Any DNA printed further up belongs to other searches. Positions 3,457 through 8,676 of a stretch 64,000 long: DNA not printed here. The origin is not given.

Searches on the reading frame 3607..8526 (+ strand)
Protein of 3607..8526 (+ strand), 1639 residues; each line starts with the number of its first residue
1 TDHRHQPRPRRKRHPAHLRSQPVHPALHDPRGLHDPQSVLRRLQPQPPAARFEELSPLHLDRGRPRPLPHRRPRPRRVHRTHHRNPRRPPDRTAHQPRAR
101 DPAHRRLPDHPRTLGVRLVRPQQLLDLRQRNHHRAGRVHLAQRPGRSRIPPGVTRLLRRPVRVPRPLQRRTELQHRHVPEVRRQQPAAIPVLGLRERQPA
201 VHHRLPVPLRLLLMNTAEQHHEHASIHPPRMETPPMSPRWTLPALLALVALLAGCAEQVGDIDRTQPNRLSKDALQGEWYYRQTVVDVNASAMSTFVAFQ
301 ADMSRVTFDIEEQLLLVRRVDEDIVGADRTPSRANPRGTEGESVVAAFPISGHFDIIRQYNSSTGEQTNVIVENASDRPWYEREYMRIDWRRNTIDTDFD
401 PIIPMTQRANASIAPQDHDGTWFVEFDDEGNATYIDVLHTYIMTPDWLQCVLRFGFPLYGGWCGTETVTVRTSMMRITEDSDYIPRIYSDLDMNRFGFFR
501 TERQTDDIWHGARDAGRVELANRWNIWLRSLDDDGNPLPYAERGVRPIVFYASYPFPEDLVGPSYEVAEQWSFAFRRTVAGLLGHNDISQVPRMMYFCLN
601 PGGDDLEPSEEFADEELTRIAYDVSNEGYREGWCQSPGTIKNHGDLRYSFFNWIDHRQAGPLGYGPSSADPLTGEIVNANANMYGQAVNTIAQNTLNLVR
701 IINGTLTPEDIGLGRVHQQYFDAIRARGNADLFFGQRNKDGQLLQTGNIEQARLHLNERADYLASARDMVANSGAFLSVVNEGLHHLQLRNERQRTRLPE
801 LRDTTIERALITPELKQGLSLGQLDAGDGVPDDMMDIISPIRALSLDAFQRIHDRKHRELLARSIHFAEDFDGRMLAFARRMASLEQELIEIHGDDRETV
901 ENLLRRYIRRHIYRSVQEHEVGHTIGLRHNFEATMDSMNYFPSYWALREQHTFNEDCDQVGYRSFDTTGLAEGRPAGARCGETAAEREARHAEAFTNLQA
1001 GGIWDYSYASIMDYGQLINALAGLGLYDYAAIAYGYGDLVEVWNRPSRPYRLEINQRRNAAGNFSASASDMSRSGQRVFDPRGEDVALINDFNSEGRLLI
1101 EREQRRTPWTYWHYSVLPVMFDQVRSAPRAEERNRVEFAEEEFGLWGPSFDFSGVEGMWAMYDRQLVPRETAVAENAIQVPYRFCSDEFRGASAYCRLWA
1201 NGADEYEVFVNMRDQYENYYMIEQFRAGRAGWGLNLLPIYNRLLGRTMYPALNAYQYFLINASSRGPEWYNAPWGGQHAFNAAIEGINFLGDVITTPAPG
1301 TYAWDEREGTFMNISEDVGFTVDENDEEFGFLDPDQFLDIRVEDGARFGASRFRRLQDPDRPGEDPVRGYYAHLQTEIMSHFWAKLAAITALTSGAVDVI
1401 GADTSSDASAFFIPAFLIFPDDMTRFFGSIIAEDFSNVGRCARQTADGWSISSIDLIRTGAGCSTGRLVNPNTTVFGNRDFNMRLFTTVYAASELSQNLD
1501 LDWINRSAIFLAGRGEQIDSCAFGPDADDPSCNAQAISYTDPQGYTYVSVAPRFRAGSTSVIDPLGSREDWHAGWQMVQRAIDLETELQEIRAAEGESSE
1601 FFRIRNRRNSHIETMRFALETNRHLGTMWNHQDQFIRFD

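Call 66: search_protein_families(library=pfam, proteins=[window:3607-8526:+], max_evalue=0.00001)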
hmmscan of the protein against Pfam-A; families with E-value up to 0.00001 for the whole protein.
window:3607-8526:+ (1639 aa): 1 family
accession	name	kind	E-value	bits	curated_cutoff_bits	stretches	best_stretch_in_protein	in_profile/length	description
PF16313.11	DUF4953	-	2.6e-09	37.2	24.2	0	912-934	12-34/316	Met-zincin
